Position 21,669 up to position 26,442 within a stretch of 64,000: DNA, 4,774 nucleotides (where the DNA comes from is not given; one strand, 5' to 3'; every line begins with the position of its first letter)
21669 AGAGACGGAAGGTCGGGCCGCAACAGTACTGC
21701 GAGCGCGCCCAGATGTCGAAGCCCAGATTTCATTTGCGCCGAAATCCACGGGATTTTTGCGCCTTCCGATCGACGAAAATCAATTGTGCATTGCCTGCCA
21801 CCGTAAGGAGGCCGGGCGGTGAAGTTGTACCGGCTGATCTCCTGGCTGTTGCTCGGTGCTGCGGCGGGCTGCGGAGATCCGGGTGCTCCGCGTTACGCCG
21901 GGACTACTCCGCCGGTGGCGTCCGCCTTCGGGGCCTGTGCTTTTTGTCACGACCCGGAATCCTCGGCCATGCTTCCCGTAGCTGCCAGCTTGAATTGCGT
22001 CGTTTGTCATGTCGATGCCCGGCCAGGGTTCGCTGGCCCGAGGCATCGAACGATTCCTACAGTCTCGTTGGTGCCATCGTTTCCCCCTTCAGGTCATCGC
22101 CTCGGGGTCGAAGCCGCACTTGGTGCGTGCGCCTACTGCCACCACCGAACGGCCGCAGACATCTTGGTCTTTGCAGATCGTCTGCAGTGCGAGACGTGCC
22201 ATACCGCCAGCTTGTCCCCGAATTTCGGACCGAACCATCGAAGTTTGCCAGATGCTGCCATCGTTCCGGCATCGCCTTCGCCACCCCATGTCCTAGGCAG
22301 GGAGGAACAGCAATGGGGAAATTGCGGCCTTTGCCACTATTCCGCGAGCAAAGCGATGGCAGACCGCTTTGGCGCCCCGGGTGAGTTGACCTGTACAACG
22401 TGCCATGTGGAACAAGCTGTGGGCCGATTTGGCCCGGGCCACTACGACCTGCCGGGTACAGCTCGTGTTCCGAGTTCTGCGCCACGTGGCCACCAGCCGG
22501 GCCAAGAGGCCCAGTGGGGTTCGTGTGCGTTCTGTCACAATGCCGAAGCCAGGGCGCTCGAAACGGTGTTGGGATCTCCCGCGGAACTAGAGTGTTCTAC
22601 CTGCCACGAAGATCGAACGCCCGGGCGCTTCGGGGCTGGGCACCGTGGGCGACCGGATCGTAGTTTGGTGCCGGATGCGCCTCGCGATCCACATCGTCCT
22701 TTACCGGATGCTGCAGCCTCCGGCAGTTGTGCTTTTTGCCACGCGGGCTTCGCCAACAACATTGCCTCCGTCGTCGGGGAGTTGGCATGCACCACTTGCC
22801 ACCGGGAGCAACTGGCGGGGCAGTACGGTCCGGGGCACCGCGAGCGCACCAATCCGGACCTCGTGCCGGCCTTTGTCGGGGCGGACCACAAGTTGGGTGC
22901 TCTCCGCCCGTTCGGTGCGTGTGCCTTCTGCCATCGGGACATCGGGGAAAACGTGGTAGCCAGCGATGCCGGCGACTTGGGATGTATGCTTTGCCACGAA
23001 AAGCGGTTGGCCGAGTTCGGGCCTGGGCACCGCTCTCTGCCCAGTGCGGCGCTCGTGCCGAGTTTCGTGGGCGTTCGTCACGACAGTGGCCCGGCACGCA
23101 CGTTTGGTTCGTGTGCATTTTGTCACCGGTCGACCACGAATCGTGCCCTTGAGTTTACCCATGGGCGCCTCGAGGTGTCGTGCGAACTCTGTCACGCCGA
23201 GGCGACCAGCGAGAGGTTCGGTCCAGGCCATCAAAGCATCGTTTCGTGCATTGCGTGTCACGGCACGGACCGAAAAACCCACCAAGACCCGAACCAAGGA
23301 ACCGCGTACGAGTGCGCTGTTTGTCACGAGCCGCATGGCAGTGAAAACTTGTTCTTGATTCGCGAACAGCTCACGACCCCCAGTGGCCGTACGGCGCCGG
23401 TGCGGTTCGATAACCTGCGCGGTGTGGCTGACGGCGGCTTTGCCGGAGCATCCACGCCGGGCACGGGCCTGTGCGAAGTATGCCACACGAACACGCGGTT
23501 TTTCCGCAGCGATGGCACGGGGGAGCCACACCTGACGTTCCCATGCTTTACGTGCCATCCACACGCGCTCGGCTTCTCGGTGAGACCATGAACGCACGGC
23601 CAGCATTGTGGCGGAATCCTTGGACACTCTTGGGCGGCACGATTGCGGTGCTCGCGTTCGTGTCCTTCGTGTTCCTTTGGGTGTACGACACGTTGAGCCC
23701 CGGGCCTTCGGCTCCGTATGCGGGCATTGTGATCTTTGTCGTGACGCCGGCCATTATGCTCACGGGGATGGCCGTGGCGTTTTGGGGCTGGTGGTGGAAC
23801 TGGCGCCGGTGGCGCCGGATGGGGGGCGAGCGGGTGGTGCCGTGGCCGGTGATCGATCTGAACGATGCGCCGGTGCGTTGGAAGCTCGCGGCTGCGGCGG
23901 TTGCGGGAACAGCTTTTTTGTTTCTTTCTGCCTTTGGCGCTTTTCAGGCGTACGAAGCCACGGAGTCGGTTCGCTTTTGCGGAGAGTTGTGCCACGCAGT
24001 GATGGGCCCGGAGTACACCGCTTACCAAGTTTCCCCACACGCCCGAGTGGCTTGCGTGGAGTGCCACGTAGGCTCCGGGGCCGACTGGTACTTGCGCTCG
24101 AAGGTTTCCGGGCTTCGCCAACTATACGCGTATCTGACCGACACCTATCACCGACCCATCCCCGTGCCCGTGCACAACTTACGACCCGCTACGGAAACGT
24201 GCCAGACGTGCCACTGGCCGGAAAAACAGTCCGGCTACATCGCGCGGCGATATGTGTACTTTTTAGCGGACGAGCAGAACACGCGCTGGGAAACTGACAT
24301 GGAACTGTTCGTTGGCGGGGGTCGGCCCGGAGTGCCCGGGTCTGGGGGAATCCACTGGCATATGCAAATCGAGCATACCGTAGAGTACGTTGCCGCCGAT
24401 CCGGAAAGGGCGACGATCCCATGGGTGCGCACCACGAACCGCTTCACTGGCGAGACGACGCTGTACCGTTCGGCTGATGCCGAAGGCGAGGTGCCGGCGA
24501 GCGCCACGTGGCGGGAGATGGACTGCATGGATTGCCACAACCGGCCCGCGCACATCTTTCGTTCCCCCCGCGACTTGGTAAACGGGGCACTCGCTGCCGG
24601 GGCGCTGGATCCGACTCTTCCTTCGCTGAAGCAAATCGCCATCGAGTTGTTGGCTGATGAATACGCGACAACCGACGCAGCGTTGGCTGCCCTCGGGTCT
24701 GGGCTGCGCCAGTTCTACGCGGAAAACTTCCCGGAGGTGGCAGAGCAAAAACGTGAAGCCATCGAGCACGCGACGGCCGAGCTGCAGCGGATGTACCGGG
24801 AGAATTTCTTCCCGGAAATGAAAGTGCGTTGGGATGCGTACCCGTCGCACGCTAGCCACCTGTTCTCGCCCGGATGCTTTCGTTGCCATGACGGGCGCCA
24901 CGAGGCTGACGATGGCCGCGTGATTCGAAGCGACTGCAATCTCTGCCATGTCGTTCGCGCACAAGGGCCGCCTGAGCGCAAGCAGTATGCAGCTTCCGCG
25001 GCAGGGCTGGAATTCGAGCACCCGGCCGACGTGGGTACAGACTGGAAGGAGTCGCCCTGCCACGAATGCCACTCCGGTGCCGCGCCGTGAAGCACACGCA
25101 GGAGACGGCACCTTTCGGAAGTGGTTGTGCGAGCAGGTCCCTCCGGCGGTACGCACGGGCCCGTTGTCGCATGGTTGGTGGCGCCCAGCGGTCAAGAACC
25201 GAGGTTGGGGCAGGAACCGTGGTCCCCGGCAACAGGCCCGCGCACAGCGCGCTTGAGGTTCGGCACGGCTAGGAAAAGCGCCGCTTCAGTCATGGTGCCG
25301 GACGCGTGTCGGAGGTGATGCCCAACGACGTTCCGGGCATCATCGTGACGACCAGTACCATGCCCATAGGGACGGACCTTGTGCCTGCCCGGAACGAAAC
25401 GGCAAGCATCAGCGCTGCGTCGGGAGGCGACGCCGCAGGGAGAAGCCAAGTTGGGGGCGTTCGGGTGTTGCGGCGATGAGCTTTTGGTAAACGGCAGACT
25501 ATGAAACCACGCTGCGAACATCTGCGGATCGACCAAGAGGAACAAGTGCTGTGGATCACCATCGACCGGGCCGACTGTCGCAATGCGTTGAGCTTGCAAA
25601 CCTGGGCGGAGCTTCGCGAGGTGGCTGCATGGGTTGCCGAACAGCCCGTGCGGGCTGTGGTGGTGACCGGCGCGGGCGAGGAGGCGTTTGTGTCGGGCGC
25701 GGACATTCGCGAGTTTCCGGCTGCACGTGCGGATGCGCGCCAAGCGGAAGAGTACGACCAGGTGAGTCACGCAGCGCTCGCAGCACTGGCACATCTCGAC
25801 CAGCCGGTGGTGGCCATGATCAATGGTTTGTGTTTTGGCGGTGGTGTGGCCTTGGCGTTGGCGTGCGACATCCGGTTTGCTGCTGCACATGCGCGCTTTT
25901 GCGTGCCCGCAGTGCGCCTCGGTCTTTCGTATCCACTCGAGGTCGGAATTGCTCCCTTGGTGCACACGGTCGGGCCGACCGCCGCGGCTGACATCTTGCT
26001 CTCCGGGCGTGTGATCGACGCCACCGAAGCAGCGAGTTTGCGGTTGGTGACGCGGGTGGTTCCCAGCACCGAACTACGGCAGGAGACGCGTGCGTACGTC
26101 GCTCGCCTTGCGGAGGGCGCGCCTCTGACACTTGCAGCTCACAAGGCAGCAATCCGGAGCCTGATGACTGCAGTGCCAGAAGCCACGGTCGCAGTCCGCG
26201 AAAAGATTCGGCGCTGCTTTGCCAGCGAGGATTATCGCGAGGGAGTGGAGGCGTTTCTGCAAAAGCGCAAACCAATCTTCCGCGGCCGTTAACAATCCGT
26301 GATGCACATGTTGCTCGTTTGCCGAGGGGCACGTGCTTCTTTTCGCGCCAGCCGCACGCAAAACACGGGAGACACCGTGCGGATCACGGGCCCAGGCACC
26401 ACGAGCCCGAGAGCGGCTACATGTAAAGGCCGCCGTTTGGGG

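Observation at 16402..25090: Candidate extracellular electron transfer (porin-cytochrome) conduit: seven-gene operon with 48 heme-binding motifs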

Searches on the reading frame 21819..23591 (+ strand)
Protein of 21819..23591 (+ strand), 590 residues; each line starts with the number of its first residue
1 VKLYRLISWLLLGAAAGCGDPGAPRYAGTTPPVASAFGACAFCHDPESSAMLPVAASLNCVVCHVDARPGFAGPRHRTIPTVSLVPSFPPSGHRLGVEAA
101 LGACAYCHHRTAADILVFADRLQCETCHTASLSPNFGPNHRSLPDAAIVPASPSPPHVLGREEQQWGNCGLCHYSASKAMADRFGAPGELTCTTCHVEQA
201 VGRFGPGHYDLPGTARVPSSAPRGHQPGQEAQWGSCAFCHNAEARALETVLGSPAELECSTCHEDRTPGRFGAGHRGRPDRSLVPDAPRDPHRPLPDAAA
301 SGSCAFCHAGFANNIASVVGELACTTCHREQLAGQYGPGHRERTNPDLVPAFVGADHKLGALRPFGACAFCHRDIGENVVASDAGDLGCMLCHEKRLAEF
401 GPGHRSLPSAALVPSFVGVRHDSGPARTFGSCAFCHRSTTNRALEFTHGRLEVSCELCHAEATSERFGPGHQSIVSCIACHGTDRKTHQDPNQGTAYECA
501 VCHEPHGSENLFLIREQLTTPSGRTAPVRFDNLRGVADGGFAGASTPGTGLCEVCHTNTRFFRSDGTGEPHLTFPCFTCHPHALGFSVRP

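Call 4: search_protein_families(library=pfam, proteins=[window:21819-23591:+], max_evalue=0.1)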
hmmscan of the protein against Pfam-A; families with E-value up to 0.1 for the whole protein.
window:21819-23591:+ (590 aa): 6 families
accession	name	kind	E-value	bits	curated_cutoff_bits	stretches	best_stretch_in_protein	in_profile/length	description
PF14522.11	Cytochrome_C7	-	4.6e-17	62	24.8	0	56-129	12-67/67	Cytochrome c7 and related cytochrome c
PF09699.15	Paired_CXXCH_1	-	1.2e-11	44.5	20.6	4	498-516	8-26/41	Doubled CXXCH motif (Paired_CXXCH_1)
PF14537.11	Cytochrom_c3_2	-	1.6e-11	44.9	25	1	448-509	2-70/79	Cytochrome c3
PF22113.1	Mtrc-MtrF_II-IV_dom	-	1.8e-06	28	30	0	367-398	8-40/176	Outer membrane cytochrome MtrC/MtrF-like, domains II/IV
PF02085.21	Cytochrom_CIII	-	0.0018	19.1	22.9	0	304-393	21-101/101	Class III cytochrome C family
PF24042.1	DUF7351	-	0.01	16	31.2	1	302-382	2-83/177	Domain of unknown function (DUF7351)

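Call 5: search_protein_families(library=ncbifam, proteins=[window:21819-23591:+], max_evalue=0.1)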
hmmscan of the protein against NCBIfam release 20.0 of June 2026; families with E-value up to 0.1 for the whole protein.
window:21819-23591:+ (590 aa): 3 families
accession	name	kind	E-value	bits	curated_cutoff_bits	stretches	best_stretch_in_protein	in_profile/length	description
TIGR03508.1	decahem_SO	subfamily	3e-08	33.4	192.2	1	420-520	61-167/258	DmsE family decaheme c-type cytochrome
NF045722.1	c3_cytochr_TmcA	equivalog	3.2e-06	27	114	0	230-269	77-116/125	acidic tetraheme cytochrome c3 TmcA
TIGR01905.1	paired_CXXCH_1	subfamily_domain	0.0019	18.1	25.2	1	498-517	8-27/41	doubled CXXCH domain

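Call 38: search_solved_structures(query=window:21819-23591:+, max_evalue=1, show_alignments=2)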
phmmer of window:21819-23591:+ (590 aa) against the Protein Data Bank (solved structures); distinct sequences matched with E-value up to 1: 0.

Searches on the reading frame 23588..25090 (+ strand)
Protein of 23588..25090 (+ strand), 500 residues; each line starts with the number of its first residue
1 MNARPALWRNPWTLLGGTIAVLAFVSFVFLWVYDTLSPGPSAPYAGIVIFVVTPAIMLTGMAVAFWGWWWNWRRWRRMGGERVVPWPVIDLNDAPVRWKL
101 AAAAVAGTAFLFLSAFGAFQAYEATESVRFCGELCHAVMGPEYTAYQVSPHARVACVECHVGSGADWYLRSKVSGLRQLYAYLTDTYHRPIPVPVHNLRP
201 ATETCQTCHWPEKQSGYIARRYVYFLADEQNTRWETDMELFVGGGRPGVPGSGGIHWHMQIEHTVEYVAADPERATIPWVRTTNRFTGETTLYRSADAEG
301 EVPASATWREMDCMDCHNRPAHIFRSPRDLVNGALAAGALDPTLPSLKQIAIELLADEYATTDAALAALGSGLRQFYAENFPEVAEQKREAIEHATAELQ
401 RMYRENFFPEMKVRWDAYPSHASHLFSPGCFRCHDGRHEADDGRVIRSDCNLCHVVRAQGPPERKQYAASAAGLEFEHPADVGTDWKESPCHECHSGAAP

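Call 4: search_protein_families(library=pfam, proteins=[window:23588-25090:+], max_evalue=0.1)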
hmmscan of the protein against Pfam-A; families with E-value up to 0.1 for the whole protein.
window:23588-25090:+ (500 aa): 5 families
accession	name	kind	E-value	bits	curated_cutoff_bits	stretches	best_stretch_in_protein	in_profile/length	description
PF03264.19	Cytochrom_NNT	-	9.9e-10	38.8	24.1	1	97-188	5-100/174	NapC/NirT cytochrome c family, N-terminal region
PF14522.11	Cytochrome_C7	-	3.2e-07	30.5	24.8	1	407-454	43-66/67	Cytochrome c7 and related cytochrome c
PF22113.1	Mtrc-MtrF_II-IV_dom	-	7.9e-05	22.7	30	0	149-212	77-166/176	Outer membrane cytochrome MtrC/MtrF-like, domains II/IV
PF14537.11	Cytochrom_c3_2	-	0.002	19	25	1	429-497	8-66/79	Cytochrome c3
PF02085.21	Cytochrom_CIII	-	0.016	16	22.9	0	149-214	26-87/101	Class III cytochrome C family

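Call 5: search_protein_families(library=ncbifam, proteins=[window:23588-25090:+], max_evalue=0.1)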
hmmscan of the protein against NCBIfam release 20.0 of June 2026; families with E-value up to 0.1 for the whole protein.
window:23588-25090:+ (500 aa): 4 families
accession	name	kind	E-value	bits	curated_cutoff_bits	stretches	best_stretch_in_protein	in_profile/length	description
TIGR03153.1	cytochr_NrfH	equivalog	3e-12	46.8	134.2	1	105-210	8-110/138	cytochrome c nitrite reductase small subunit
TIGR02162.1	torC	equivalog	0.00091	18.6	478.2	1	96-188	12-109/387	pentaheme c-type cytochrome TorC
NF011606.0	PRK15032.1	equivalog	0.069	12.3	455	0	96-181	13-102/390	pentaheme c-type cytochrome TorC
TIGR03146.1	cyt_nit_nrfB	equivalog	0.082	13.2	166.6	1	149-213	36-95/145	cytochrome c nitrite reductase pentaheme subunit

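Call 16: find_homologous_proteins(query=window:23588-25090:+)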
Query window:23588-25090:+ (500 aa): 7707 proteins with E <= 0.001 among 8000 candidates; the best 120 are listed.
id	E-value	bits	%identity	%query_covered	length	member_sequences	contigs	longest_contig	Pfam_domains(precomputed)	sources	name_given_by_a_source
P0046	0.0e+0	1167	98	100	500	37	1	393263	PF03264.20,PF14522.12,PF22113.2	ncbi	-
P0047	1.7e-261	887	71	100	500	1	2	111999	PF03264.20,PF14522.12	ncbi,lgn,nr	ncbi:Cytochrome c-type protein NrfH [bacterium HR30]|nr:Cytochrome c-type protein NrfH [bacterium HR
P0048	8.1e-253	858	70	100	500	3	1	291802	PF03264.20,PF14522.12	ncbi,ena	-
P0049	9.7e-252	854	71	100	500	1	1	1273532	PF03264.20,PF14522.12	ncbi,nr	ncbi:MAG: cytochrome c [Candidatus Binatia bacterium]|nr:MAG: cytochrome c [Candidatus Binatia bacte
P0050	2.2e-222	757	63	99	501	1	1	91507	PF03264.20,PF14522.12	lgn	-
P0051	1.4e-220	751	62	100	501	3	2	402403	PF03264.20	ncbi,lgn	-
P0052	2.4e-215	734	61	99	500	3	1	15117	PF03264.20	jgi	-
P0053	2.7e-213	727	60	99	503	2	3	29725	PF03264.20,PF02085.22,PF14522.12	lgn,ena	-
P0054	8.9e-186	637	54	99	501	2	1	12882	PF03264.20,PF14522.12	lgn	-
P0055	7.6e-183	627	54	98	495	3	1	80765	PF14537.12,PF03264.20,PF14522.12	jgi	jgi:nitrate/TMAO reductase-like tetraheme cytochrome c subunit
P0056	2.0e-180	619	52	99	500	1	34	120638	PF14537.12,PF03264.20,PF14522.12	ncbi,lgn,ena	-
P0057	4.8e-180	618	53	95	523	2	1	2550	PF14537.12,PF03264.20,PF14522.12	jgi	jgi:hypothetical protein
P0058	5.5e-180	618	55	99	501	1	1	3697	PF14537.12,PF03264.20,PF14522.12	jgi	jgi:hypothetical protein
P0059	9.5e-179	613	53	99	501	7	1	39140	PF14537.12,PF03264.20,PF14522.12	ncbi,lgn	-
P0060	7.2e-178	611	69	72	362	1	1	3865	PF14522.12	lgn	-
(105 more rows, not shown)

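Call 20: search_solved_structures(query=window:23588-25090:+, max_evalue=1, show_alignments=2)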
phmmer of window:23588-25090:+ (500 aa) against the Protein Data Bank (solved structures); distinct sequences matched with E-value up to 1: 1.
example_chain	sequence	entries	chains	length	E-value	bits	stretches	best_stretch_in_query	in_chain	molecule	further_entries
2j7a_C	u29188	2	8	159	0.001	20.9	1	93-209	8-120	CYTOCHROME C QUINOL DEHYDROGENASE NRFH | NAPC/NIRT CYTOCHROME C FAMILY PROTEIN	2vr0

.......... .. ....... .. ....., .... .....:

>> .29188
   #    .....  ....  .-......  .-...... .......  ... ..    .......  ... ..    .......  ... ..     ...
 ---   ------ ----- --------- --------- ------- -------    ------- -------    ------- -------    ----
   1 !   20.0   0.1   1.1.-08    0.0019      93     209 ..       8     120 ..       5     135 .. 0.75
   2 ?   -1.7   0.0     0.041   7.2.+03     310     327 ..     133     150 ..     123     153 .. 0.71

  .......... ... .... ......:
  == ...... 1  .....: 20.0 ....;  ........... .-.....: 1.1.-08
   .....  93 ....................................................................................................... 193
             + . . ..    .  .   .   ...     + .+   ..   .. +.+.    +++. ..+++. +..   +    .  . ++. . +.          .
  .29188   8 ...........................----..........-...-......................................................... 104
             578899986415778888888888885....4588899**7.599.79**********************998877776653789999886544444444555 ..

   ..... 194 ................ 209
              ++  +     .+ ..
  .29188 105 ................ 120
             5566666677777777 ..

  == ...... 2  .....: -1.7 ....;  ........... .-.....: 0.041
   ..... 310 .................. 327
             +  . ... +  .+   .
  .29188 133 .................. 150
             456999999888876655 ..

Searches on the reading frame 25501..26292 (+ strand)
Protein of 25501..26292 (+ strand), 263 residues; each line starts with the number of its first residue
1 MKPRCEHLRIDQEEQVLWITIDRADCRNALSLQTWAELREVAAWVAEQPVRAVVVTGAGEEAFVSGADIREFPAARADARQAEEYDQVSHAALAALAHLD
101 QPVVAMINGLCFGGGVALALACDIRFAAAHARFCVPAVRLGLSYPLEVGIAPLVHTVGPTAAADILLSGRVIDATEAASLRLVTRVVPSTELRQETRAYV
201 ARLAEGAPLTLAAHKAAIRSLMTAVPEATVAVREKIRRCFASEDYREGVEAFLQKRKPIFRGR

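Call 32: search_protein_families(library=pfam, proteins=[window:25501-26292:+], max_evalue=0.001)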
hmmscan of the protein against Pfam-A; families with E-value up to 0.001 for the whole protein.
window:25501-26292:+ (263 aa): 2 families
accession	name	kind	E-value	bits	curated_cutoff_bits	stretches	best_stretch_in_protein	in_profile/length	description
PF00378.25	ECH_1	-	8.5e-49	166.6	27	1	12-262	2-250/251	Enoyl-CoA hydratase/isomerase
PF16113.10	ECH_2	-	8.4e-29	101.5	27.2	1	18-254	3-240/335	Enoyl-CoA hydratase/isomerase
